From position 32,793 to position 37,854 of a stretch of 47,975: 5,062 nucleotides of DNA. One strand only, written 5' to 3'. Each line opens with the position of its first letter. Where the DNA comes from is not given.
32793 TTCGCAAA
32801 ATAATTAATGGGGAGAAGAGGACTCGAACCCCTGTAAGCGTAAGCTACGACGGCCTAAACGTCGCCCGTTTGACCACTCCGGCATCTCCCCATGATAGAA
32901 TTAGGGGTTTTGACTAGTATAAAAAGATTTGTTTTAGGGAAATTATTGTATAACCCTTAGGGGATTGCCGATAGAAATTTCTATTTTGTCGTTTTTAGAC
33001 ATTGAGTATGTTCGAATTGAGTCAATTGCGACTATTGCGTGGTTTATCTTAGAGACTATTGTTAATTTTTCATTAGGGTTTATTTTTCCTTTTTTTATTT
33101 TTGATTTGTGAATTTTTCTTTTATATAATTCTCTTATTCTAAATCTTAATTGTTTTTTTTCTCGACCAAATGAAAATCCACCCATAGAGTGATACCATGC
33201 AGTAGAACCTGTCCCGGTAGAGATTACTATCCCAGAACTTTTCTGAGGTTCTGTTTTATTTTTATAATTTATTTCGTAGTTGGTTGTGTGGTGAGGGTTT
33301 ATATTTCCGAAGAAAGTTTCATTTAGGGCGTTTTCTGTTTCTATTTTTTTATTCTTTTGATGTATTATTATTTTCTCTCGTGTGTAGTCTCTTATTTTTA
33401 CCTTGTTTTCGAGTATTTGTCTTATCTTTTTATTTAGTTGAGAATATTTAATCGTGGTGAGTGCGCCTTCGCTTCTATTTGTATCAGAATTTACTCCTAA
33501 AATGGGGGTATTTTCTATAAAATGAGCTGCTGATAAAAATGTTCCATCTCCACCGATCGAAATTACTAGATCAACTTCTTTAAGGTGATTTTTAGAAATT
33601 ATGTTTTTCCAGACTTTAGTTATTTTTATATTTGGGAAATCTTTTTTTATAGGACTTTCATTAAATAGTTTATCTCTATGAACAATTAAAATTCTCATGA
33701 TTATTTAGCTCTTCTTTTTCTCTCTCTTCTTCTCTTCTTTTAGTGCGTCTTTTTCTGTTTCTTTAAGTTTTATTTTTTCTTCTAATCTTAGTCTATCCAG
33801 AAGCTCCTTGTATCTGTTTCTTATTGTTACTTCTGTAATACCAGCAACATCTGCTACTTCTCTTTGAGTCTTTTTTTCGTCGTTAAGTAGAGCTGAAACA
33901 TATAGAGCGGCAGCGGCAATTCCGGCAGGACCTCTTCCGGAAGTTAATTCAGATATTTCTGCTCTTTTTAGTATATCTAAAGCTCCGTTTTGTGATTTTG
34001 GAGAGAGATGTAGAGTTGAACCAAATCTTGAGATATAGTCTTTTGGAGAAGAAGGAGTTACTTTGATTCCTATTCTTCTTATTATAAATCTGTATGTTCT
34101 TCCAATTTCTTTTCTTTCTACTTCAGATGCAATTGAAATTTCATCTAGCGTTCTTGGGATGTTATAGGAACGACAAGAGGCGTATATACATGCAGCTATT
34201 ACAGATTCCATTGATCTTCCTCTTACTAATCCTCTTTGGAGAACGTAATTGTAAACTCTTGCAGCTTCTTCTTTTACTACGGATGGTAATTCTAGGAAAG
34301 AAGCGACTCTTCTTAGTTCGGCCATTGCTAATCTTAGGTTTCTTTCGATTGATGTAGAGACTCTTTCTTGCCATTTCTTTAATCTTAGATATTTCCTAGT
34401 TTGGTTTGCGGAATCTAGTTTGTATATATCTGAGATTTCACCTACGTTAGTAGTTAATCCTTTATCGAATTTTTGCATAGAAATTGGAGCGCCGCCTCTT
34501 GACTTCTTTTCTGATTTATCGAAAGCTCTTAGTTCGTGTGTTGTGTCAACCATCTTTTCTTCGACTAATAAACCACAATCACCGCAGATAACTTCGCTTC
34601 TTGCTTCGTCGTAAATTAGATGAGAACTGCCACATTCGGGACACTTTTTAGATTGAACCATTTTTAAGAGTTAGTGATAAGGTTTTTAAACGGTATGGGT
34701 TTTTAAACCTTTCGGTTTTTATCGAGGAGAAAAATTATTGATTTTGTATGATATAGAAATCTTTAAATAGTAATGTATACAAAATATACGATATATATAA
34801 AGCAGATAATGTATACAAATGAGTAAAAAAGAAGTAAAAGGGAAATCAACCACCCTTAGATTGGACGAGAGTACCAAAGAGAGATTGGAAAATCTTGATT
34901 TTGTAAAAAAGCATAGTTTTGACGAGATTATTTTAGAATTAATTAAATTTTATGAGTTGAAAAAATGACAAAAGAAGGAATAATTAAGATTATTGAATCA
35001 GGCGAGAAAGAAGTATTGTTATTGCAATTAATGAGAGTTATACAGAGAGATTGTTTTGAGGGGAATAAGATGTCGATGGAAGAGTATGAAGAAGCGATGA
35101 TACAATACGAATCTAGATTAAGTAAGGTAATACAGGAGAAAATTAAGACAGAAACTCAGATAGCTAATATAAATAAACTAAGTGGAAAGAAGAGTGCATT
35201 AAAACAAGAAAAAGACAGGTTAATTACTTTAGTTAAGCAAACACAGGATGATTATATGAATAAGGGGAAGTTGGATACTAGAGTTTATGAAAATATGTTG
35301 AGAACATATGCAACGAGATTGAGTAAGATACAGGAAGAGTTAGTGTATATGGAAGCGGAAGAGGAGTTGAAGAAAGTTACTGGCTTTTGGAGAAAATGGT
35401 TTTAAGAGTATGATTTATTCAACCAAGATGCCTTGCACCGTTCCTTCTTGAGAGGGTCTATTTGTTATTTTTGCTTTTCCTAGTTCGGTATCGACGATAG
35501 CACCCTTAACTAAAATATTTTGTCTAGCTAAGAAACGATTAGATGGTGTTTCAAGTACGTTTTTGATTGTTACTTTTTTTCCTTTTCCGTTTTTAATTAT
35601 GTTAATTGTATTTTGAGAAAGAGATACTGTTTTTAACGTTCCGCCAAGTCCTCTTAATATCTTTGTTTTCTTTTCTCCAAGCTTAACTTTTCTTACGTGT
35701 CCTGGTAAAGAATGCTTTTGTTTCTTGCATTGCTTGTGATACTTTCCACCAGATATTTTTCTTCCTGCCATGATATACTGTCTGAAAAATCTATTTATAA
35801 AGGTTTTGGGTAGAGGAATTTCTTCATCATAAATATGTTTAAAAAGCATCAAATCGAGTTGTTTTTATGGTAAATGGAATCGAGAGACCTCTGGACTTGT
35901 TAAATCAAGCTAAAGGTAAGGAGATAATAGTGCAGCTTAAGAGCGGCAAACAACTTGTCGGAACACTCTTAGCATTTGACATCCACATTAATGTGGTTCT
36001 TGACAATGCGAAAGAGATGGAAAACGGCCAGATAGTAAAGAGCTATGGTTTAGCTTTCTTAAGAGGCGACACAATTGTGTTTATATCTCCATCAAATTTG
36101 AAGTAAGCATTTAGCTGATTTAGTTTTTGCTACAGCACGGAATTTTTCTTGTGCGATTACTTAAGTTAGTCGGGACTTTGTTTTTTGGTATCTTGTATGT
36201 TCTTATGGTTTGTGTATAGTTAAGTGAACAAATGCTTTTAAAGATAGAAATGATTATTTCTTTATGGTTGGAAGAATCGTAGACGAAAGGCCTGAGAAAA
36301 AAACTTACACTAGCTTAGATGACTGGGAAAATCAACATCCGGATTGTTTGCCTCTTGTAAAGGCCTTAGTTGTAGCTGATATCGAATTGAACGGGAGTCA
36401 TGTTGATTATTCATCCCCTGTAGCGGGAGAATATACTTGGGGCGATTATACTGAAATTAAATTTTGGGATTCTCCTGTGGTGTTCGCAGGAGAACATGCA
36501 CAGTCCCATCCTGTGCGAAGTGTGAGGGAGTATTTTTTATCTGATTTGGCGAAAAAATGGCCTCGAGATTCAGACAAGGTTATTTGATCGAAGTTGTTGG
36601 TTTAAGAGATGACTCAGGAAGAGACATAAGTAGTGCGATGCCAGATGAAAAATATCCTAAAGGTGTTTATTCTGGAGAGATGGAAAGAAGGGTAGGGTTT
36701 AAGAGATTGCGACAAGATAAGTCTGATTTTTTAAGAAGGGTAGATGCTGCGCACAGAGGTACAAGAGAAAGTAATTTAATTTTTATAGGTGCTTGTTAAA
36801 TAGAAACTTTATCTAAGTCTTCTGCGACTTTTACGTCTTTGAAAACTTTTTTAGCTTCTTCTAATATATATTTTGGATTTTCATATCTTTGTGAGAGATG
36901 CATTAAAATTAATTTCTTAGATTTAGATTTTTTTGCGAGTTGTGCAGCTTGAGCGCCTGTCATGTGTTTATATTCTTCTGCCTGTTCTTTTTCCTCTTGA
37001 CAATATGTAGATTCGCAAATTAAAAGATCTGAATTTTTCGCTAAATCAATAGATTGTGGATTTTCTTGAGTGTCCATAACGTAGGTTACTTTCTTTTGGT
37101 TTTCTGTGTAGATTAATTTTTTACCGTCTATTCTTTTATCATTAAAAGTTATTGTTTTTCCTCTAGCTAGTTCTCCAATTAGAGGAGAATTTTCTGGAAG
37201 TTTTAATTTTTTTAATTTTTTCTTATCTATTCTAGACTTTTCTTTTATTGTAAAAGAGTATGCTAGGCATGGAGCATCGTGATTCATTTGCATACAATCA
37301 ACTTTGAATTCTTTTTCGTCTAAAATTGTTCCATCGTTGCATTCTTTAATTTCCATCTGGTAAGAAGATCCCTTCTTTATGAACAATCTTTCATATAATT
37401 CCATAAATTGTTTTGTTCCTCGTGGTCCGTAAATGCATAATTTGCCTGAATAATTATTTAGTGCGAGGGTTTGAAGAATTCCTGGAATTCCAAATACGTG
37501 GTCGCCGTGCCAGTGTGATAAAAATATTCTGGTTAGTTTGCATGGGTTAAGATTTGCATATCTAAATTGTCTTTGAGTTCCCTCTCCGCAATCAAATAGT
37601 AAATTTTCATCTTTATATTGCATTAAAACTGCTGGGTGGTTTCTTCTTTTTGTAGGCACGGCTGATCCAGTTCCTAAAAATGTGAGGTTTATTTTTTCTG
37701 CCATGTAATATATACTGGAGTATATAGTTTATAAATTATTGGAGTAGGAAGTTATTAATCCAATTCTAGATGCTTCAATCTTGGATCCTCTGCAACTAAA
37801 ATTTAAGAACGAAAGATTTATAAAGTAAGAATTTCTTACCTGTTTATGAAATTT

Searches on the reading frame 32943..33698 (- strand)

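Call 14: search_protein_families(library=pfam, max_evalue=0.001, proteins=[window:32943-33698:-])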
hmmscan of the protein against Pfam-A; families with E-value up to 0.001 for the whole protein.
window:32943-33698:- (251 aa): 2 families
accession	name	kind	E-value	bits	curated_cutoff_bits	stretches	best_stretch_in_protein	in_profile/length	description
PF01513.26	NAD_kinase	-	3.8e-10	40.6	25.5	1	27-99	59-129/130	ATP-NAD kinase N-terminal domain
PF20143.4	NAD_kinase_C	-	0.00027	21.1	23.7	0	137-244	15-117/126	ATP-NAD kinase C-terminal domain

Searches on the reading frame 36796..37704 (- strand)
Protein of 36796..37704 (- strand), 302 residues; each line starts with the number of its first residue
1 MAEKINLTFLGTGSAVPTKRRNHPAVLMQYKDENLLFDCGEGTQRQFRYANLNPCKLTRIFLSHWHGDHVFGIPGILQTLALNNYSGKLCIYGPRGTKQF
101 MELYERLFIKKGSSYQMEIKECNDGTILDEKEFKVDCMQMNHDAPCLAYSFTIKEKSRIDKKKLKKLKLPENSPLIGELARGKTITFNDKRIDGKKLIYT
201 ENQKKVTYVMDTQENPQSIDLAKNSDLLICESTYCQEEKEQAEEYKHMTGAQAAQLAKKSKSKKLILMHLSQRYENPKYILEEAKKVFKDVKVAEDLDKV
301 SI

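Call 14: search_protein_families(library=pfam, max_evalue=0.001, proteins=[window:36796-37704:-])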
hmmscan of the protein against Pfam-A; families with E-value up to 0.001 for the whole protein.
window:36796-37704:- (302 aa): 4 families
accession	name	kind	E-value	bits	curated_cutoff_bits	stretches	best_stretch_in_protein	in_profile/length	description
PF12706.13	Lactamase_B_2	-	1.5e-14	54.5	27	2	34-154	2-131/200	Beta-lactamase superfamily domain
PF00753.33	Lactamase_B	-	3.4e-11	43.9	22.7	1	21-81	4-68/196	Metallo-beta-lactamase superfamily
PF13691.12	Lactamase_B_4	-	1.4e-07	31.5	27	1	16-66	5-56/63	tRNase Z endonuclease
PF23023.1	Anti-Pycsar_Apyc1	-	0.00063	19.7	50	1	6-75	4-72/250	Anti-Pycsar protein Apyc1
